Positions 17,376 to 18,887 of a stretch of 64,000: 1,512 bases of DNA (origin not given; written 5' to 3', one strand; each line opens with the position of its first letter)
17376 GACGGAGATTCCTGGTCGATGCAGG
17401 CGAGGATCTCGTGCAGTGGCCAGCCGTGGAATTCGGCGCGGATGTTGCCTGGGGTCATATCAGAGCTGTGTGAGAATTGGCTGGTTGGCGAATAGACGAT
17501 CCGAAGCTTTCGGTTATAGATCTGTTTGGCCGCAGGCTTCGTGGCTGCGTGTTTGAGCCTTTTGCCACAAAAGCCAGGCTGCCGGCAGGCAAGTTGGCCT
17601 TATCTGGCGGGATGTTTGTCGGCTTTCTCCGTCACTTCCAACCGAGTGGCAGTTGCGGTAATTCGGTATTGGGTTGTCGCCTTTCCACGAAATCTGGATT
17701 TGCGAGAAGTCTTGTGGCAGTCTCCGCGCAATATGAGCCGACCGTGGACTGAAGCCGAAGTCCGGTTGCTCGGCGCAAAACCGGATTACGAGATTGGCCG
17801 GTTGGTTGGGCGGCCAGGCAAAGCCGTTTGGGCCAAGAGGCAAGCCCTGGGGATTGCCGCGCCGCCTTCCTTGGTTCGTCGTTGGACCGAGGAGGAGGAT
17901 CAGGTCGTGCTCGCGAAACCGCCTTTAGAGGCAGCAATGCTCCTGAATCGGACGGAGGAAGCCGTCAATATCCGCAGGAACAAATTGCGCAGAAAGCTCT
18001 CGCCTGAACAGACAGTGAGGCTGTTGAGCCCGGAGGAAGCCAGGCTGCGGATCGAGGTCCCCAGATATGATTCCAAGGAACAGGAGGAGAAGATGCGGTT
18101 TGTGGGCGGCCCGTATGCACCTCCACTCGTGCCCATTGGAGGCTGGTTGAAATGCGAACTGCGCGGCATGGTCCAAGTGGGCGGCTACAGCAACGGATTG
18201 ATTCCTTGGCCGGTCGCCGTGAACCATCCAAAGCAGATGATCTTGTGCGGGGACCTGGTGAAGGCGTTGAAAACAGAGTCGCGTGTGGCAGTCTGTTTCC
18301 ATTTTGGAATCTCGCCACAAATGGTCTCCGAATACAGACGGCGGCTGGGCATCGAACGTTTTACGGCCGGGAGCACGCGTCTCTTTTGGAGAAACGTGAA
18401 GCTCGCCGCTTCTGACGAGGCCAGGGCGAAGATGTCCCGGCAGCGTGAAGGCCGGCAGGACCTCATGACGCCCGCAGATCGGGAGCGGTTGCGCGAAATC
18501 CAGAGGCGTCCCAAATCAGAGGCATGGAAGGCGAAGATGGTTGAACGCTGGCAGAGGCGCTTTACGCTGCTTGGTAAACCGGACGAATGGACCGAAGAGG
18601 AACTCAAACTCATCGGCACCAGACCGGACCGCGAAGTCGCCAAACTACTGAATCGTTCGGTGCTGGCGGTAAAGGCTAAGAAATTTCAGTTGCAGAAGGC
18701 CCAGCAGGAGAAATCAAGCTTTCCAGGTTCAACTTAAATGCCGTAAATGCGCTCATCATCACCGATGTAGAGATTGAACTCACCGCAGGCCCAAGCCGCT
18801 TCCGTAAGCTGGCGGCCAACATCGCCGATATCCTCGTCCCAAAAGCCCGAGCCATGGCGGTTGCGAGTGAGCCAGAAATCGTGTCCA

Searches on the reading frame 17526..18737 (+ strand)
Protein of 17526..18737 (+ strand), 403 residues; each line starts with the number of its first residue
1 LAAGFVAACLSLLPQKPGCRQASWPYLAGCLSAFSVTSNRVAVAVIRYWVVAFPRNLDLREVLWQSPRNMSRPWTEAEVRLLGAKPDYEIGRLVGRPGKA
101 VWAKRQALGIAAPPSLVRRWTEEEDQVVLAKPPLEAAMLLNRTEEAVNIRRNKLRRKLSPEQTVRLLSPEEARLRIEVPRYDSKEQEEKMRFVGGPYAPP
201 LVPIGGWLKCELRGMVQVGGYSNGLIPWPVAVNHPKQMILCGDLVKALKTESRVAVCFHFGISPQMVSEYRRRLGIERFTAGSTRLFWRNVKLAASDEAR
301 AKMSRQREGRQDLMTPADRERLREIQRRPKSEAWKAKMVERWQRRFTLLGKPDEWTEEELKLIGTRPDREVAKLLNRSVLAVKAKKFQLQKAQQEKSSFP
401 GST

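Call 8: search_protein_families(library=pfam, max_evalue=0.01, proteins=[window:17526-18737:+])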
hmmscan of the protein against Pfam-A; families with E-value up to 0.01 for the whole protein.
window:17526-18737:+ (403 aa): 0 families
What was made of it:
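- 15067..24085 (-): Continuation of the gene array, mostly orphan genes. It includes an AcrVA2-like gene at 16322-17458 and one opposite-strand gene at about 17733-18737. No Pfam hits (call 8).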

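Call 75: search_protein_families(library=phrogs, max_evalue=0.00001, proteins=[window:17526-18737:+])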
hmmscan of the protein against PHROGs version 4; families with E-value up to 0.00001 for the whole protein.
window:17526-18737:+ (403 aa): 2 families
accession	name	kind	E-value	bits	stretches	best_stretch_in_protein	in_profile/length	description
phrog_323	-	transcription regulation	5.4e-10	40.3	1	67-189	90-229/319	transcriptional regulator, D5-like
phrog_11492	-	unknown function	1.5e-06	29.7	0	70-151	53-134/154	-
